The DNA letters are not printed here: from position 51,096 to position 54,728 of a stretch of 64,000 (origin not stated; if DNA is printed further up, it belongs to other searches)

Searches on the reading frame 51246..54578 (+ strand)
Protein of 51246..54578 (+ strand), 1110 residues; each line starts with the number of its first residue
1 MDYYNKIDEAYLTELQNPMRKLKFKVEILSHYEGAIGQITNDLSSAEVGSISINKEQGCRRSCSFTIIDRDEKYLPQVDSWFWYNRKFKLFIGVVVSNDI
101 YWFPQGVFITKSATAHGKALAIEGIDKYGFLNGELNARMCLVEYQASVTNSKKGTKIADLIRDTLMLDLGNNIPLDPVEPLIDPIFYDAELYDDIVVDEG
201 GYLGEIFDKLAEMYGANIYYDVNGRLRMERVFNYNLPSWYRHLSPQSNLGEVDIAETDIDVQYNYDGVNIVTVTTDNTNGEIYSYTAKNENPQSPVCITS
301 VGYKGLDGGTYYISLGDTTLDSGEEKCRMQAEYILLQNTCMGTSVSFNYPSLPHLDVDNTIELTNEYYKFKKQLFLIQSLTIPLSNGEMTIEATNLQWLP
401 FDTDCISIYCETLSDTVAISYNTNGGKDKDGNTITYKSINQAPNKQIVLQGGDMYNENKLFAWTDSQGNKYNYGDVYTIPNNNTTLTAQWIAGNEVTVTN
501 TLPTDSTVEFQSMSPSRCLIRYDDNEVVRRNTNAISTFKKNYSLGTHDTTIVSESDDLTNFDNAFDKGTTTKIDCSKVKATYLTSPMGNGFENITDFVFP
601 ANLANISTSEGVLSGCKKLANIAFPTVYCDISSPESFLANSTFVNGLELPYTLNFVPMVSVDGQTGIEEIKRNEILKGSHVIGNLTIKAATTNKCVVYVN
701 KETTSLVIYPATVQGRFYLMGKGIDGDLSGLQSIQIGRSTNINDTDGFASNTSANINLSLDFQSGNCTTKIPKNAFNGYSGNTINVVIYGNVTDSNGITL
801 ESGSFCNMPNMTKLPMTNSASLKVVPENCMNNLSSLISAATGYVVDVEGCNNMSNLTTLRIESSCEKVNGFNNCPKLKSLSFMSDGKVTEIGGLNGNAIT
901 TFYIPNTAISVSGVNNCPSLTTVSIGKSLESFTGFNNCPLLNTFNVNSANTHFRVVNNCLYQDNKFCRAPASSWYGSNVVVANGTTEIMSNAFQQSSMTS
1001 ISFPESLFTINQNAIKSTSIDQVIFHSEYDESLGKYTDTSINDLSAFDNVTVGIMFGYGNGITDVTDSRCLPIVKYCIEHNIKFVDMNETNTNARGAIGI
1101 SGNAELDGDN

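Call 14: search_protein_families(library=phrogs, proteins=[window:51246-54578:+], max_evalue=0.00001)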
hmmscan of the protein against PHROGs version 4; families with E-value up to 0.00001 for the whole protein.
window:51246-54578:+ (1110 aa): 1 family
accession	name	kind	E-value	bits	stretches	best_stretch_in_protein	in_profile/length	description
phrog_1887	-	tail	9.8e-23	82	1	19-394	299-652/670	tail protein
